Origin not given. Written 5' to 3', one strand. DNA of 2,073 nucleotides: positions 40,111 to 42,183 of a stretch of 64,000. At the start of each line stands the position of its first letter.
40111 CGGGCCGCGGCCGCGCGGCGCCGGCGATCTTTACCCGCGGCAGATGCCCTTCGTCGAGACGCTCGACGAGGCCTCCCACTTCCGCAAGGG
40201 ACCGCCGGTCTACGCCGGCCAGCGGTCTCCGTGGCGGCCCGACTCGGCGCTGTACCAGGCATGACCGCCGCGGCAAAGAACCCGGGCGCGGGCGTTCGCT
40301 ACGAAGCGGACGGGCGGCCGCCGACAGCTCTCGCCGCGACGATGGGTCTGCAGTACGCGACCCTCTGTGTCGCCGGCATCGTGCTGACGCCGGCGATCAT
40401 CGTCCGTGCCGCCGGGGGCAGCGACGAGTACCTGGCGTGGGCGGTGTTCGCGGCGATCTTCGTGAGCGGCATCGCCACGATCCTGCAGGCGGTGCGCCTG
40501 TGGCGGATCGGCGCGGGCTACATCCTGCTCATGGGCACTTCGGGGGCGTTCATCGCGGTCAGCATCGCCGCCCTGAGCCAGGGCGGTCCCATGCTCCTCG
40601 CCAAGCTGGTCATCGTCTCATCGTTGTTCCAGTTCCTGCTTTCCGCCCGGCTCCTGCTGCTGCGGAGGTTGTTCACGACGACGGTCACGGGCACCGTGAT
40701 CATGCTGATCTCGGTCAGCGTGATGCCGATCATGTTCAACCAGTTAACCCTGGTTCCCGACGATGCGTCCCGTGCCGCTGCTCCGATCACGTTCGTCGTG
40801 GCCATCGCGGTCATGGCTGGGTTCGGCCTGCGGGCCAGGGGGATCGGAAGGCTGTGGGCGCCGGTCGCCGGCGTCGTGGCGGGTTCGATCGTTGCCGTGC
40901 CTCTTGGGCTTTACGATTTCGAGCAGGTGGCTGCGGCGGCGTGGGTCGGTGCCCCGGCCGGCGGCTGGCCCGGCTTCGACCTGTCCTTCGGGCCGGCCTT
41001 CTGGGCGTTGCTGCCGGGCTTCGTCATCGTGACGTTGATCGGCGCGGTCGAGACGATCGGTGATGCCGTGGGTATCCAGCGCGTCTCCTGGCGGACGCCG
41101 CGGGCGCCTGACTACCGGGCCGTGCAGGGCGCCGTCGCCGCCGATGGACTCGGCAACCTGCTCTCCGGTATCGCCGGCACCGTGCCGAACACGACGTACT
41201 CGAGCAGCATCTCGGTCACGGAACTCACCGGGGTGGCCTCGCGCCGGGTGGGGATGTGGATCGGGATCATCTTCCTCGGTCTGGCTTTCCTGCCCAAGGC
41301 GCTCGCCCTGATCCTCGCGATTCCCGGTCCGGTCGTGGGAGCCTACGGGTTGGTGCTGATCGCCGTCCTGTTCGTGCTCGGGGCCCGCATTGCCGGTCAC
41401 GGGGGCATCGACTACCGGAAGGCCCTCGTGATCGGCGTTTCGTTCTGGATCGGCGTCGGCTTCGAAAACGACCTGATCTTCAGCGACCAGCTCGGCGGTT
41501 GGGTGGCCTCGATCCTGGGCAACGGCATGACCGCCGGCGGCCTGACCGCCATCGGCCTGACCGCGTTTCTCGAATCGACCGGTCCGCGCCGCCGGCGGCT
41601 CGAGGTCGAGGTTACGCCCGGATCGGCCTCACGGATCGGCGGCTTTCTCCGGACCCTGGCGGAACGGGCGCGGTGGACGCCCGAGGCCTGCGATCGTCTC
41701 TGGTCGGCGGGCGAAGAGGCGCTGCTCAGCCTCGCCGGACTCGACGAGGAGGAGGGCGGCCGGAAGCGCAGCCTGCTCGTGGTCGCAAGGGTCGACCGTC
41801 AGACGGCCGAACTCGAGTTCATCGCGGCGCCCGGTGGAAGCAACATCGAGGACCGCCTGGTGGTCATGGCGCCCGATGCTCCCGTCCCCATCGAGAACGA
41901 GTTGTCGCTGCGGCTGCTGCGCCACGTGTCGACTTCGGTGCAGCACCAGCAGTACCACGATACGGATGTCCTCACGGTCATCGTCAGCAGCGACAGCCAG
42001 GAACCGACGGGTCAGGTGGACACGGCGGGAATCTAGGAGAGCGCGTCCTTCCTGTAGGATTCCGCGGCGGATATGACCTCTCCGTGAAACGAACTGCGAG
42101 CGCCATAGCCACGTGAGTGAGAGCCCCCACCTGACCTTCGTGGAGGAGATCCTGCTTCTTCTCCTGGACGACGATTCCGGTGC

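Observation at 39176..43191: Nucleobase (NCS2) permease with a C-terminal degenerate anti-sigma-kinase-like domain, next to GPP34 and a phosphorylatable STAS antagonist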

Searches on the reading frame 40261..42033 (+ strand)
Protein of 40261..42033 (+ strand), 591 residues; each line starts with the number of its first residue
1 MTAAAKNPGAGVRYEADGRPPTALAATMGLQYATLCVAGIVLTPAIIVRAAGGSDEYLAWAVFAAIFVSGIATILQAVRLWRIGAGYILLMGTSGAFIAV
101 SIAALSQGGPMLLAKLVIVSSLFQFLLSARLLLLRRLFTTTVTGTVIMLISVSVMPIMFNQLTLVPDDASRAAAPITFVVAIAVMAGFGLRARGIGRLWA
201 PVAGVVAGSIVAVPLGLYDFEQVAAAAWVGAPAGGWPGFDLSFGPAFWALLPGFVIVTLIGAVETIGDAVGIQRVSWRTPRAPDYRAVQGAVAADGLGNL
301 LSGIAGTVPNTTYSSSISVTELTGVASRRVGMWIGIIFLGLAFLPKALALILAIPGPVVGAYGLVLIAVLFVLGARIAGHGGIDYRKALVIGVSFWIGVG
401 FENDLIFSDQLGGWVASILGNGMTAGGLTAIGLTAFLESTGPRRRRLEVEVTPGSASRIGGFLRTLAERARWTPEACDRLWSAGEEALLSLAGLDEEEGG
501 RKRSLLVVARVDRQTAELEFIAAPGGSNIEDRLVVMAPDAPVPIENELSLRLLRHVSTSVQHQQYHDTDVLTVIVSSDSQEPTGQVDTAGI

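Call 4: search_protein_families(library=pfam, proteins=[window:40261-42033:+], max_evalue=1)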
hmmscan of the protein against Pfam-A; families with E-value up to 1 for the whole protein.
window:40261-42033:+ (591 aa): 1 family
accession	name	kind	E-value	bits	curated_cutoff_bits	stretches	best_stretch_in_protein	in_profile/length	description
PF00860.26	Xan_ur_permease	-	3.1e-51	174.8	27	1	26-400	4-382/389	Permease family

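Call 5: search_protein_families(library=ncbifam, proteins=[window:40261-42033:+], max_evalue=1)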
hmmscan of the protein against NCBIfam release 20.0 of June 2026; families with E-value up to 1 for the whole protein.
window:40261-42033:+ (591 aa): 5 families
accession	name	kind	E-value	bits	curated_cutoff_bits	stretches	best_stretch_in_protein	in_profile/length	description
TIGR03173.1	pbuX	subfamily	6.2e-64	216.2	414.15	1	28-437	1-406/407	xanthine permease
TIGR00801.1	ncs2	superfamily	1.9e-51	175.3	291.8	1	19-435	1-414/415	NCS2 family nucleobase:cation symporter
NF007995.0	PRK10720.1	equivalog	2.5e-17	62.8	477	1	66-399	47-377/429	uracil permease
TIGR03616.1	RutG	equivalog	1.8e-13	50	758.65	1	16-414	23-411/429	pyrimidine utilization transport protein G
NF037981.1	NCS2_1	subfamily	7.4e-08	31.6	40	1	28-431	6-415/419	purine/pyrimidine permease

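Call 41: search_solved_structures(query=window:40261-42033:+, max_evalue=0.001, show_alignments=3)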
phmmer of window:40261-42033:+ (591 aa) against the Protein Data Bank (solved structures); distinct sequences matched with E-value up to 0.001: 9.
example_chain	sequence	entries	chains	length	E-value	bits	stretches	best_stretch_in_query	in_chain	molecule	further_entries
31ey_A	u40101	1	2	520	6.7e-18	68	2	194-400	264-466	Uric acid-xanthine permease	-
31ez_A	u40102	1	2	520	6.7e-18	68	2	194-400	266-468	Uric acid-xanthine permease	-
31ew_A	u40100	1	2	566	1.1e-17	67.3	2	194-400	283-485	Uric acid-xanthine permease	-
5i6c_A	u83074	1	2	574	1.9e-17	66.6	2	194-400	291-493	Uric acid-xanthine permease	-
8jew_A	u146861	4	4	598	5.8e-11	45.1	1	249-404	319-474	Solute carrier family 23 member 1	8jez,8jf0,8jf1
8omz_A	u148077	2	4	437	1.4e-10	43.9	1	69-424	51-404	Uracil permease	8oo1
7ytw_A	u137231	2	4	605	2.2e-10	43.2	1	249-404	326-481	Solute carrier family 23 member 1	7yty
3qe7_A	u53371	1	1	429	2.6e-09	39.7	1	69-424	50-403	Uracil permease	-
5xls_A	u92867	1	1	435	2.7e-09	39.6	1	69-424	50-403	Uracil permease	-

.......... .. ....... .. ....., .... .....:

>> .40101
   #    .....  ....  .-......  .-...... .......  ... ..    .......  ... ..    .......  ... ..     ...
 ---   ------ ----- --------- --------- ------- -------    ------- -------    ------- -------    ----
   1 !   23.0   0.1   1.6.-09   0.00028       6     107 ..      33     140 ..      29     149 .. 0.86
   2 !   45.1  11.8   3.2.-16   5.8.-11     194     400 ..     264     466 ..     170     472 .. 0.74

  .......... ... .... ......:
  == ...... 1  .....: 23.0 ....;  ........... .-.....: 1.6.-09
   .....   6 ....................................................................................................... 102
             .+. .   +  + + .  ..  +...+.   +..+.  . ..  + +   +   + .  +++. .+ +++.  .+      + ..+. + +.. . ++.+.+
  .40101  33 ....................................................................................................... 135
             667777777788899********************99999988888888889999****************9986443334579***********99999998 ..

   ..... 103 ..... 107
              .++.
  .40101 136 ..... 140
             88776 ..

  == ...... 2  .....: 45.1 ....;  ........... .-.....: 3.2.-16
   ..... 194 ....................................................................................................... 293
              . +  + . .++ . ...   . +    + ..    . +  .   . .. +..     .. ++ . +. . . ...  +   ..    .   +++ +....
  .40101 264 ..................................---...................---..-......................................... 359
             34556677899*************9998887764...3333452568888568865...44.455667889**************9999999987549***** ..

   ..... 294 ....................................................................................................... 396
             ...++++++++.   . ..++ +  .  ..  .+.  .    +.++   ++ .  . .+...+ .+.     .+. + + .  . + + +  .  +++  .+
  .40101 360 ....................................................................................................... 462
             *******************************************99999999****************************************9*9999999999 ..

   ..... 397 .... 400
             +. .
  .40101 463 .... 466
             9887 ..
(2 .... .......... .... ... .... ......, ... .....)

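Call 52: predict_structure(alignment_id=A4)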
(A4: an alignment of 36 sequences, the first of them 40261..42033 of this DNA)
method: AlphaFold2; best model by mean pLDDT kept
length: 591 residues; sequences in the alignment: 36
mean_pLDDT: 88.9   pTM: 0.86
mean pLDDT of the five models: 88.9, 86.3, 86.2, 86.0, 84.9
residues with pLDDT >= 90: 432; 70-90: 98; 50-70: 34; < 50: 27
segments of 3 or more residues with pLDDT < 50: 1-6, 538-547, 583-591
pLDDT, mean of each block of 10 residues (from residue 1): 49 93 97 95 97 96 98 96 94 95 96 97 89 82 96 95 93 97 97 93 97 96 95 89 93 95 93 90 84 96 97 94 95 98 97 97 95 94 93 97 89 86 94 93 89 92 93 92 92 69 88 90 69 53 49 81 73 84 47 40
secondary structure, 60 per line:
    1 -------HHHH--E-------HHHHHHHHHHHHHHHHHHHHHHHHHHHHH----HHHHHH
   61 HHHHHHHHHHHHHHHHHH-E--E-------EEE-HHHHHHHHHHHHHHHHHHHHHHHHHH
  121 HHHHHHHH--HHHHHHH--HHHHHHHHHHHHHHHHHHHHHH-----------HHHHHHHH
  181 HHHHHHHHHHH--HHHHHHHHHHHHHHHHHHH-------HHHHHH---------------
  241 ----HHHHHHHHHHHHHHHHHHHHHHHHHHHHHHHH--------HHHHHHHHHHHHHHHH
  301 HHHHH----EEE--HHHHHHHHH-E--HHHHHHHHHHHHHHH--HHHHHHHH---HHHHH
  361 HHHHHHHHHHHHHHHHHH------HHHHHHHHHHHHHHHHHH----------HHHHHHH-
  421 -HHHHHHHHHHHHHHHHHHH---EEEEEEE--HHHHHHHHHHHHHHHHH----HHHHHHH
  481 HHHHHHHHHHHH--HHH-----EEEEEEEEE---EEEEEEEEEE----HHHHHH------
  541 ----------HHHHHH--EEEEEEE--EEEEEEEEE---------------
elements in order: H8-11 H22-50 H55-78 E91-93 H95-128 H131-137 H140-161 H173-191 H194-212 H220-225 H245-276 H285-305 E310-312 H315-323 H328-342 H345-352 H356-378 H385-402 H413-419 H422-440 E444-450 H453-469 H474-492 E503-511 E515-524 H529-534 H551-556 E559-565 E568-576

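Call 87: fold_search(model_id=the predicted structure, library=pdb)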
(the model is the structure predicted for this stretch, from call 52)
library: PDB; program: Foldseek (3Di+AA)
matches with E <= 10: 371; with E <= 0.001: 103
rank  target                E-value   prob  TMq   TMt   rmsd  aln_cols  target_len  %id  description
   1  5i6c_B                2.3e-16  1.00  0.62  0.78   4.0       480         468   23  The structure of the eukaryotic purine/H+ symporter, UapA, in complex with Xanthine (released 2016-04-27)
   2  5i6c_A                6.0e-16  1.00  0.64  0.78   3.5       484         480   22  The structure of the eukaryotic purine/H+ symporter, UapA, in complex with Xanthine (released 2016-04-27)
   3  8jez_A                3.3e-15  1.00  0.60  0.68   4.0       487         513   19  Human sodium-dependent vitamin C transporter 1 in an apo inward-open state (released 2024-06-19)
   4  8omz_C                4.7e-15  1.00  0.60  0.86   3.6       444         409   22  Wide inward-open unliganded UraA in complex with a conformation-selective synthetic nanobody (released 2024-04-10)
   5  8oo1_C                9.5e-15  1.00  0.61  0.86   3.2       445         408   22  Wide inward-open liganded UraA in complex with a conformation-selective synthetic nanobody (released 2024-04-10)
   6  8omz_A                2.1e-14  1.00  0.61  0.87   3.3       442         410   22  Wide inward-open unliganded UraA in complex with a conformation-selective synthetic nanobody (released 2024-04-10)
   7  8jew                  3.8e-14  1.00  0.60  0.69   3.7       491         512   19  Human sodium-dependent vitamin C transporter 1 bound to L-ascorbic acid in an inward-open state (released 2024-05-22)
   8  7ytw_A                1.2e-13  1.00  0.59  0.68   4.2       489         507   20  Structural basis of vitamin C recognition and transport by mammalian SVCT1 transporter (released 2023-05-03)
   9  8jf1                  1.3e-13  1.00  0.55  0.62   5.3       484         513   19  Human sodium-dependent vitamin C transporter 1 in an apo occluded state (released 2024-05-22)
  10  7yty_A                1.3e-12  1.00  0.60  0.70   3.8       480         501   20  Mouse SVCT1 in an apo state (released 2023-05-03)
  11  5xls                  1.9e-12  1.00  0.54  0.74   4.9       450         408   22  Crystal structure of UraA in occluded conformation (released 2017-07-05)
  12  8jf0                  2.0e-11  1.00  0.53  0.70   5.9       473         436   18  Human sodium-dependent vitamin C transporter 1 in an intermediate state (released 2024-05-22)
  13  3qe7                  2.3e-10  1.00  0.51  0.71   5.9       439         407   21  Crystal Structure of Uracil Transporter--UraA (released 2011-03-23)
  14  5da0_A                1.4e-08  1.00  0.51  0.62   6.9       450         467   16  Structure of the the SLC26 transporter SLC26Dg in complex with a nanobody (released 2015-09-09)
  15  5iof_A                3.5e-08  1.00  0.51  0.76   5.0       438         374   16  Structure of the transmembrane domain of the transporter SLC26Dg (released 2016-03-16)
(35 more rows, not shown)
